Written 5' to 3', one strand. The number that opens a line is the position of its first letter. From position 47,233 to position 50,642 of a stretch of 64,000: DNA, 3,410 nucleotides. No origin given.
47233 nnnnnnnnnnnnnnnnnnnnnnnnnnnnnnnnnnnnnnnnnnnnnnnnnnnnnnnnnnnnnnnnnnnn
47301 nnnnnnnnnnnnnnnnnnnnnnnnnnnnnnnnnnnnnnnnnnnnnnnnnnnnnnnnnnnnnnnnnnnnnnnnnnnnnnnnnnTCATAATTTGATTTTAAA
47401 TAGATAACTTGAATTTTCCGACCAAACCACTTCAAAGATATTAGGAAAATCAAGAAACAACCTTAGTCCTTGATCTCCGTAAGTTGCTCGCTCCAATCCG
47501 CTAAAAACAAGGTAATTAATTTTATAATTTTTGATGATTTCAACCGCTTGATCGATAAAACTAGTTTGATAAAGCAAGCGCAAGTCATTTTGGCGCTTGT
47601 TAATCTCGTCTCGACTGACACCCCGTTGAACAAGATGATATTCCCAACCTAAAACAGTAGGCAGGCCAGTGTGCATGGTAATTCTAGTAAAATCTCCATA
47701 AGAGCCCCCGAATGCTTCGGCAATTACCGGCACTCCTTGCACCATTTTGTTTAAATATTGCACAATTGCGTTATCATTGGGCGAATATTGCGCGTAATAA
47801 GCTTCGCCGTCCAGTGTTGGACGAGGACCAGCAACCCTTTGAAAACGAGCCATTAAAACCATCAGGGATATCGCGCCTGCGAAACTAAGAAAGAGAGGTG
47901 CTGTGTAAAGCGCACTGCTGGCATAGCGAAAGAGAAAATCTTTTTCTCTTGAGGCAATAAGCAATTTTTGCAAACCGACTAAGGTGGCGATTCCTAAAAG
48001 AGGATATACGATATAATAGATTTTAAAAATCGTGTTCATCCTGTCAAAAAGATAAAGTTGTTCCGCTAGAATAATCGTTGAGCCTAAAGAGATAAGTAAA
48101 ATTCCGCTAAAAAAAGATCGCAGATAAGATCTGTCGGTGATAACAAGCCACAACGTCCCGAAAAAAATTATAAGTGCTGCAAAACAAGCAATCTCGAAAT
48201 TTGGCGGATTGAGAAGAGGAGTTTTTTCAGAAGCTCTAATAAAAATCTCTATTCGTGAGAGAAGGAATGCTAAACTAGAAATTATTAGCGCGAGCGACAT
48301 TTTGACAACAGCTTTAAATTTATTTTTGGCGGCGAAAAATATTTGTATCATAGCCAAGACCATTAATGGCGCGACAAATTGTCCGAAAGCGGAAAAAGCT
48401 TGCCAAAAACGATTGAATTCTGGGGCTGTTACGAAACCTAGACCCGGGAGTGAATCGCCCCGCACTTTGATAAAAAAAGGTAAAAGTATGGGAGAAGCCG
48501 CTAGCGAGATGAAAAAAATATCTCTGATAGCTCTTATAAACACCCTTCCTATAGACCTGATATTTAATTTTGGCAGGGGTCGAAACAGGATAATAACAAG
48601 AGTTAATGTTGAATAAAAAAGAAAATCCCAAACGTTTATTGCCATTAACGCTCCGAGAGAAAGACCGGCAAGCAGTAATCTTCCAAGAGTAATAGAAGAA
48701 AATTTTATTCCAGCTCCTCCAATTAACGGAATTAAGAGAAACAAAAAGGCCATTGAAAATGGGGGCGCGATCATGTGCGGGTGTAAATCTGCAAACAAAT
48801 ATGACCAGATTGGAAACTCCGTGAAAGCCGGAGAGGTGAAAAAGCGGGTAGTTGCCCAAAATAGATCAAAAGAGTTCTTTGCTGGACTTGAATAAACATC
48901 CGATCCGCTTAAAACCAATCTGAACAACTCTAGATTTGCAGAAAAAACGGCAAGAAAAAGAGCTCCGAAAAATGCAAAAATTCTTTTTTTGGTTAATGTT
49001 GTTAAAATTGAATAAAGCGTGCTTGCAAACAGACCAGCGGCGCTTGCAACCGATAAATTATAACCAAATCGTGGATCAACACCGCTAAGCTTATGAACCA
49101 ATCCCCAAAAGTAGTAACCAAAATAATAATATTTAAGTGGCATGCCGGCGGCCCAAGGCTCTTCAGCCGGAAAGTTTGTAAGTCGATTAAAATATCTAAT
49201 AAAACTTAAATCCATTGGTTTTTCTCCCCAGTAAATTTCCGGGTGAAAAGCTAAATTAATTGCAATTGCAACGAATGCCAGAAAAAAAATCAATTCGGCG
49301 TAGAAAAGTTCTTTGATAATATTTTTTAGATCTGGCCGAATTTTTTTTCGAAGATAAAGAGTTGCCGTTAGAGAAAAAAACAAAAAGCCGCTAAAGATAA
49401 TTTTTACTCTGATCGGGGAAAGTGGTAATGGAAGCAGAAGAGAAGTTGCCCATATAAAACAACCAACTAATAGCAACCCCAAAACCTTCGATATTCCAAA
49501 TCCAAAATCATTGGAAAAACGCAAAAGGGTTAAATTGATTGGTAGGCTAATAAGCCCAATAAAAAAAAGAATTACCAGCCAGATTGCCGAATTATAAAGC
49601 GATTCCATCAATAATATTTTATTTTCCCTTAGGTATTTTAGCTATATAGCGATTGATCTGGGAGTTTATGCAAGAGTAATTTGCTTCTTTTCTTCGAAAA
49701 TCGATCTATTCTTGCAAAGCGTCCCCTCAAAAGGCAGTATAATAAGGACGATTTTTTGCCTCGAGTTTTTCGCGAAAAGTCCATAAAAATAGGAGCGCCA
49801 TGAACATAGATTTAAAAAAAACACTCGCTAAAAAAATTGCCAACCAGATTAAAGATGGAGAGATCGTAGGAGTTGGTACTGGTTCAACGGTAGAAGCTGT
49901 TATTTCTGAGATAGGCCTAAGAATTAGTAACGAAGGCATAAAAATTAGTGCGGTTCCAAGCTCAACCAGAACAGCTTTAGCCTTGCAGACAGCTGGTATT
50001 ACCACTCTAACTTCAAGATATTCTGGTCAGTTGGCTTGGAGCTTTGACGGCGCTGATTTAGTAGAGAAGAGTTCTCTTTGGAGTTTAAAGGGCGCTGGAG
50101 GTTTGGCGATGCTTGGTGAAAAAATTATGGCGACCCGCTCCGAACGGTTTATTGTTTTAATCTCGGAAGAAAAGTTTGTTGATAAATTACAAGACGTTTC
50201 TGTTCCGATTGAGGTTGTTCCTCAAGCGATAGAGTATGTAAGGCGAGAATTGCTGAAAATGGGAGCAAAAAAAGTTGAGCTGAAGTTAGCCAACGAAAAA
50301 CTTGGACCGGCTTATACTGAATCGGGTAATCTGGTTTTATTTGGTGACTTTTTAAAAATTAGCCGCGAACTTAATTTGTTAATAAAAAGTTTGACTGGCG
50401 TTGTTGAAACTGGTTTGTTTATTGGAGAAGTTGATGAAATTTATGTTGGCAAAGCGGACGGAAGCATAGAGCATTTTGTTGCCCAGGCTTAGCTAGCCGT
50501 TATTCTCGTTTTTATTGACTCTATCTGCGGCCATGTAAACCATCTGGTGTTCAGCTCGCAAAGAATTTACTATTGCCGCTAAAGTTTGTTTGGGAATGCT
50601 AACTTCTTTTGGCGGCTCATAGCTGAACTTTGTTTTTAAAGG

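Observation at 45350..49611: Tandem pair of paralogous giant membrane proteins sharing a DLHPH loop motif and Tyr-rich segments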

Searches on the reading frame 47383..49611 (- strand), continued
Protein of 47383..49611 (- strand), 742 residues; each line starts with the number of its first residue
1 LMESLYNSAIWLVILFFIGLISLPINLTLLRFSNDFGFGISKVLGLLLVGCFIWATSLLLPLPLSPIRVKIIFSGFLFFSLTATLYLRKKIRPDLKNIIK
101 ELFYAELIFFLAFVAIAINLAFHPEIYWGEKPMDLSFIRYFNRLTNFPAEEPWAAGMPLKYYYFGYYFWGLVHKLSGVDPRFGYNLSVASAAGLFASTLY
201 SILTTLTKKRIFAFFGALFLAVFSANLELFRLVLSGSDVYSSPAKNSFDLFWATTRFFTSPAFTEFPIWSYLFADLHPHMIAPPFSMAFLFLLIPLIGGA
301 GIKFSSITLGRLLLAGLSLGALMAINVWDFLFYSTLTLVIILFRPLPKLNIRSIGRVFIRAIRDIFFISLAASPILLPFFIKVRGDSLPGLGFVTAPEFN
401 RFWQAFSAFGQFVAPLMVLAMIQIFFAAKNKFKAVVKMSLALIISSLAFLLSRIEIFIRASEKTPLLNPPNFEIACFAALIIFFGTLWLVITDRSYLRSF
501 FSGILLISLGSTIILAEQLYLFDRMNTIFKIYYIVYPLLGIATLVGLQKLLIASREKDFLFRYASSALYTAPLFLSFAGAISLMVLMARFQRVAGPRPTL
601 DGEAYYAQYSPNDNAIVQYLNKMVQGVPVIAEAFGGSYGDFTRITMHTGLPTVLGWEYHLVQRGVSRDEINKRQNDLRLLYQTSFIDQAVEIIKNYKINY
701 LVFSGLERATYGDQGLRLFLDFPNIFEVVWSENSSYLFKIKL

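Call 32: predict_structure(alignment_id=A2)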
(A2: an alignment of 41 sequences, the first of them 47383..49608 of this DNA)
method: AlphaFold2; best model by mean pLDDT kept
length: 741 residues; sequences in the alignment: 41
mean_pLDDT: 88.7   pTM: 0.93
mean pLDDT of the five models: 88.7, 87.8, 87.7, 87.7, 86.3
residues with pLDDT >= 90: 485; 70-90: 183; 50-70: 58; < 50: 15
segments of 3 or more residues with pLDDT < 50: 241-243, 386-394
pLDDT, mean of each block of 10 residues (from residue 1): 93 98 95 95 97 90 95 98 94 94 98 97 91 95 92 87 89 97 98 98 95 97 93 69 64 78 90 94 97 76 83 95 91 93 78 88 94 78 51 61 93 92 77 82 76 63 61 91 89 79 93 80 82 96 92 87 90 96 88 77 92 97 97 87 96 91 88 97 97 98 96 93 97 96 90
secondary structure, 60 per line:
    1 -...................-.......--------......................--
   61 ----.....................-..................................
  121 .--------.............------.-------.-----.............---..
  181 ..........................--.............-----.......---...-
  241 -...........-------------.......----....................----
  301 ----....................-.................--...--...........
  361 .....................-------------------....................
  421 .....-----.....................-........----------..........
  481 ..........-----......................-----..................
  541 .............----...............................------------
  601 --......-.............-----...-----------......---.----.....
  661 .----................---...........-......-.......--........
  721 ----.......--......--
elements in order (helices of 4 or more, strands of 3 or more residues): H2-20 H22-28 H37-58 H65-85 H87-121 H130-142 H163-175 H179-206 H209-221 H227-233 H242-252 H266-272 H277-296 H305-324 H326-342 H350-381 H401-425 H431-451 H453-460 H471-490 H496-517 H523-553 H558-588 H603-608 H610-622 E628-630 H642-647 H656-661 H666-681 H685-695 E697-702 H704-710 H713-720 E725-731 E734-739

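Call 36: search_protein_families(library=pfam, proteins=[L001:1-1467:+], max_evalue=0.001)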
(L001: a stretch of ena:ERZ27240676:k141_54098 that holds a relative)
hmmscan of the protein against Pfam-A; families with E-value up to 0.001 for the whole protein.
L001:1-1467:+ (488 aa): 1 family
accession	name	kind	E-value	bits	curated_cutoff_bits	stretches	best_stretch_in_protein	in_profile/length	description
PF13231.12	PMT_2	-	4.1e-05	24.3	26.1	1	1-106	36-131/160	Dolichyl-phosphate-mannose-protein mannosyltransferase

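Call 55: search_protein_families(library=ncbifam, proteins=[L002:6647-7792:-, L003:464-1486:-], max_evalue=0.001)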
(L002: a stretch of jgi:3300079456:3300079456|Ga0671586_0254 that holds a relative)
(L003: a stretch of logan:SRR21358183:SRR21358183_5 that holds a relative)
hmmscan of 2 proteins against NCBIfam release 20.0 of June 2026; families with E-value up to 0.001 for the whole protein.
L002:6647-7792:- (381 aa): 25 families
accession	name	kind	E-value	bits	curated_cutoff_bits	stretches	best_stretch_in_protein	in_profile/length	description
NF047588.1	GlcsyltransPgfSStrep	equivalog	6.2e-87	291.7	500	1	59-358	3-304/308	glycosyltransferase PgfS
NF007986.1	PRK10714.1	equivalog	1e-53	182.4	529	1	58-359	7-311/316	undecaprenyl-phosphate 4-deoxy-4-formamido-L-arabinose transferase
TIGR03937.1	PgaC_IcaA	equivalog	4.8e-19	68.6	422.3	1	36-150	25-135/407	poly-beta-1,6-N-acetyl-D-glucosamine synthase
NF041875.1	EPS_EpsD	equivalog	4.4e-16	59.2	370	1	59-172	1-112/325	exopolysaccharide biosynthesis glycosyltransferase EpsD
NF047683.1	TeichurnBiosyTuaG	equivalog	9.8e-13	48.3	400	1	57-159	6-105/252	teichuronic acid biosynthesis protein TuaG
TIGR04283.1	glyco_like_mftF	equivalog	1.3e-12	47.7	182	1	59-165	1-97/221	TIGR04283 family arsenosugar biosynthesis glycosyltransferase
TIGR03965.1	mycofact_glyco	equivalog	6.3e-12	45.1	280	1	50-166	67-180/467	mycofactocin biosynthesis glycosyltransferase MftF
TIGR04242.1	nodulat_NodC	equivalog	1.2e-11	44.2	550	1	40-151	32-142/395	chitooligosaccharide synthase NodC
NF050050.1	ProtGlycPglI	equivalog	1.6e-11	44.1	500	1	58-175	3-118/306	GalNAc(5)-diNAcBac-PP-undecaprenol beta-1,3-glucosyltransferase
NF007482.0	PRK10073.1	equivalog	6.4e-11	41.8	423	1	56-163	5-108/334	glycosyltransferase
NF010496.0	PRK13915.1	equivalog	2e-10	40.3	262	1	46-158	21-135/307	glucosyl-3-phosphoglycerate synthase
NF038302.1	EPS_HpsE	equivalog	2.2e-09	36.7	300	1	59-150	3-96/307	hormogonium polysaccharide biosynthesis glycosyltransferase HpsE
TIGR04182.1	glyco_TIGR04182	equivalog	8.2e-09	35.3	325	1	59-200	2-132/293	S-layer glycoprotein N-glycosyltransferase AglJ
NF038299.1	EPS_HpsN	equivalog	3e-08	33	425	1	58-167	2-108/317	hormogonium polysaccharide biosynthesis glycosyltransferase HpsN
NF045692.1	OglycostaseCruG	equivalog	5.1e-08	32.2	600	1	32-169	16-157/386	2'-O-glycosyltransferase CruG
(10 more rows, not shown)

L003:464-1486:- (340 aa): 8 families
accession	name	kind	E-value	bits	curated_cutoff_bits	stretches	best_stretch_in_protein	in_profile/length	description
TIGR03937.1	PgaC_IcaA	equivalog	6.1e-07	28.7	422.3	1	8-117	50-157/407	poly-beta-1,6-N-acetyl-D-glucosamine synthase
NF047683.1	TeichurnBiosyTuaG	equivalog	2.3e-06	27.4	400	1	9-96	12-97/252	teichuronic acid biosynthesis protein TuaG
NF050050.1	ProtGlycPglI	equivalog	4.4e-06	26.3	500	1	7-110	6-108/306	GalNAc(5)-diNAcBac-PP-undecaprenol beta-1,3-glucosyltransferase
TIGR04017.1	WcaA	equivalog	8.1e-06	25.6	495.75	1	7-106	9-106/279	colanic acid biosynthesis glycosyltransferase WcaA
NF007453.0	PRK10018.1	equivalog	2.9e-05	23.9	382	1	7-102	10-103/280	colanic acid biosynthesis glycosyltransferase WcaA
NF041875.1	EPS_EpsD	equivalog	8.9e-05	22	370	0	215-250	173-207/325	exopolysaccharide biosynthesis glycosyltransferase EpsD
TIGR03469.1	HpnB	hypoth_equivalog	0.00013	21.1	379.25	1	13-111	54-161/386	hopene-associated glycosyltransferase HpnB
TIGR01556.1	rhamnosyltran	subfamily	0.00078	18.7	200.55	0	35-105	23-93/281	rhamnosyltransferase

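Call 65: fold_search(model_id=the predicted structure, library=pdb)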
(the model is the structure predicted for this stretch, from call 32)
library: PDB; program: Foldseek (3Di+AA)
matches with E <= 10: 371; with E <= 0.001: 12
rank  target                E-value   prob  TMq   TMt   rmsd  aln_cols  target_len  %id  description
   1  7zlg_A                1.5e-07  1.00  0.36  0.40  16.2       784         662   12  Cryo-EM structure of C-mannosyltransferase CeDPY19, in complex with acceptor peptide and bound to CMT2-Fab and anti-Fa (released 2023-01-11)
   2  7zlh_A                2.9e-07  1.00  0.32  0.35  16.6       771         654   13  Cryo-EM structure of C-mannosyltransferase CeDPY19, in apo state, bound to CMT2-Fab and anti-Fab nanobody (released 2023-01-11)
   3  7oci_F                1.5e-06  1.00  0.36  0.41  14.1       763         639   11  Cryo-EM structure of yeast Ost6p containing oligosaccharyltransferase complex (released 2022-02-16)
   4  7e9s_A                4.3e-06  1.00  0.38  0.34  13.5       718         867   13  Archaeal oligosaccharyltransferase AglB from Archaeoglobus fulgidus in complex with an inhibitory peptide and a dolich (released 2021-09-08)
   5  8pn9_A                6.2e-06  1.00  0.37  0.41  16.2       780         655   10  Structure of human oligosaccharyltransferase OST-A complex bound to NGI-1 (released 2024-05-08)
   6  3waj                  7.3e-06  1.00  0.38  0.36  15.3       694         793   13  Crystal structure of the Archaeoglobus fulgidus oligosaccharyltransferase (O29867_ARCFU) complex with Zn and sulfate (released 2013-10-30)
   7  8if8_C                9.3e-06  1.00  0.43  0.51  15.3       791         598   12  Arabinosyltransferase AftA (released 2023-05-31)
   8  8agb_A                1.2e-05  1.00  0.37  0.42  13.3       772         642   10  Structure of yeast oligosaccharylransferase complex with lipid-linked oligosaccharide bound (released 2022-12-07)
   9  6s7o_A                1.4e-05  1.00  0.38  0.42  15.5       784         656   10  Cryo-EM structure of human oligosaccharyltransferase complex OST-A (released 2019-12-18)
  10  8b6l_I                1.4e-05  1.00  0.40  0.43  12.8       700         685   11  Subtomogram average of the human Sec61-TRAP-OSTA-translocon (released 2022-12-07)
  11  8if8_B                2.0e-05  1.00  0.45  0.52  14.6       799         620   11  Arabinosyltransferase AftA (released 2023-05-31)
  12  6s7t_A                2.3e-05  1.00  0.39  0.40  12.1       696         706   12  Cryo-EM structure of human oligosaccharyltransferase complex OST-B (released 2019-12-18)
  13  9i5k_A                2.6e-03  1.00  0.32  0.45  16.0       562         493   12  Structure of the Chaetomium thermophilum Pmt4 homodimer (C2 symmetry) (released 2025-12-24)
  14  6p25_B                7.5e-03  1.00  0.24  0.26   7.9       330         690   16  Structure of S. cerevisiae protein O-mannosyltransferase Pmt1-Pmt2 complex bound to the sugar donor and a peptide acce (released 2019-07-10)
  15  3vu0_A                2.7e-02  1.00  0.12  0.51   6.7       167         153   11  Crystal structure of the C-terminal globular domain of oligosaccharyltransferase (AfAglB-S2, AF_0040, O30195_ARCFU) fr (released 2013-01-23)
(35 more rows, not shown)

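Call 74: search_protein_representatives(alignment_id=A2)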
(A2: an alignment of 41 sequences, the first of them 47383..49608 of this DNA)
Query: 41 sequences, 786 profile positions. Proteins with E-value up to 0.001 (for the whole library): 11328; up to 1e-10: 8934; up to 1e-30: 5727. The best 150 are listed.
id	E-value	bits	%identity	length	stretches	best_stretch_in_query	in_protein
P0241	0.0e+00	1329.6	-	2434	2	3-778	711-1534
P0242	0.0e+00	1288.2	-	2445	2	3-780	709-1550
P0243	0.0e+00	1215.3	-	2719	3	4-778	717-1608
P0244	0.0e+00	1208.0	-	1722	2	10-777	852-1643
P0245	0.0e+00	1194.9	-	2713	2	5-778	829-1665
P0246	0.0e+00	1185.2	-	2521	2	3-777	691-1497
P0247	0.0e+00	1166.7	-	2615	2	3-776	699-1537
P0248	0.0e+00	1163.4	-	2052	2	5-777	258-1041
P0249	0.0e+00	1160.2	-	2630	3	4-776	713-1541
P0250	0.0e+00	1158.3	-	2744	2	4-777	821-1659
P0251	0.0e+00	1135.9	-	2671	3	5-779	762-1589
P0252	0.0e+00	1065.7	-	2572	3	4-778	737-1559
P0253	4.6e-293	990.9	-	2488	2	5-778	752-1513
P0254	4.1e-283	957.9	-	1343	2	3-778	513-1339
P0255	8.9e-279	943.6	-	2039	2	5-778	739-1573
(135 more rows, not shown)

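Call 75: find_encoding_contigs(protein=P0001, flank=3000, max_places=3)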
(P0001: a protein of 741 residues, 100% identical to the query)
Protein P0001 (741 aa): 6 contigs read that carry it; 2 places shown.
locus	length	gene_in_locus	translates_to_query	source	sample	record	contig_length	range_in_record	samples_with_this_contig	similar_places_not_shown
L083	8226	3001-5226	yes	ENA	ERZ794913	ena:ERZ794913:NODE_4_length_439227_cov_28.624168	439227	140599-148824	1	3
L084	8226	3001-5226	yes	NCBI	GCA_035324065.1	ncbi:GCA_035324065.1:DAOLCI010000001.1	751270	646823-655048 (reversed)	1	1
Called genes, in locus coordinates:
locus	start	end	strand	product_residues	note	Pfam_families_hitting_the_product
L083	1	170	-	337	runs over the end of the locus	PF02618:YceG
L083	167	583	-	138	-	PF03652:RuvX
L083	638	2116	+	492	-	PF19425:Csd3_N2 (weak), PF01551:Peptidase_M23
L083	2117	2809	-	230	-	PF06026:Rib_5-P_isom_A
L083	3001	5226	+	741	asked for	PF10060:DUF2298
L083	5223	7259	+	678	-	PF10060:DUF2298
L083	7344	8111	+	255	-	PF00089:Trypsin, PF13365:Trypsin_2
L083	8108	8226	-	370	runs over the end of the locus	PF00149:Metallophos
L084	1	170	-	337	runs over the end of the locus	PF02618:YceG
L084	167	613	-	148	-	PF03652:RuvX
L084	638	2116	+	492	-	PF19425:Csd3_N2 (weak), PF01551:Peptidase_M23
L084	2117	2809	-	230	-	PF06026:Rib_5-P_isom_A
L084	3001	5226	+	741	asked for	PF10060:DUF2298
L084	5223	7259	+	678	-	PF10060:DUF2298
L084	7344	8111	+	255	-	PF00089:Trypsin, PF13365:Trypsin_2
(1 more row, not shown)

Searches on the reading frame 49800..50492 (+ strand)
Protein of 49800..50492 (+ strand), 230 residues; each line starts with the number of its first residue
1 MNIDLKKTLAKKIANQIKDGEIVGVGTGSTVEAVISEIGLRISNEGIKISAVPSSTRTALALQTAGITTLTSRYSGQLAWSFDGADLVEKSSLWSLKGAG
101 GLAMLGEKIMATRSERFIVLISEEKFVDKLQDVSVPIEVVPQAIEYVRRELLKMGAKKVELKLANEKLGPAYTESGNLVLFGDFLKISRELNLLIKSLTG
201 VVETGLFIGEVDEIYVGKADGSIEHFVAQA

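Call 14: search_protein_families(library=pfam, proteins=[window:49800-50492:+], max_evalue=0.001)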
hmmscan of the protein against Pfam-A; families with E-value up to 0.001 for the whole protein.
window:49800-50492:+ (230 aa): 3 families
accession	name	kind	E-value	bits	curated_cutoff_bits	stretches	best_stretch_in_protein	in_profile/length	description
PF06026.20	Rib_5-P_isom_A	-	1.3e-38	132.8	26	1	51-221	2-173/173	Ribose 5-phosphate isomerase A (phosphoriboisomerase A)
PF00455.28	DeoRC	-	5e-05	23.7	31.8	1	2-39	2-39/160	DeoR C terminal sensor domain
PF04198.19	Sugar-bind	-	0.00071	19.3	27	1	5-58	39-91/257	Putative sugar-binding domain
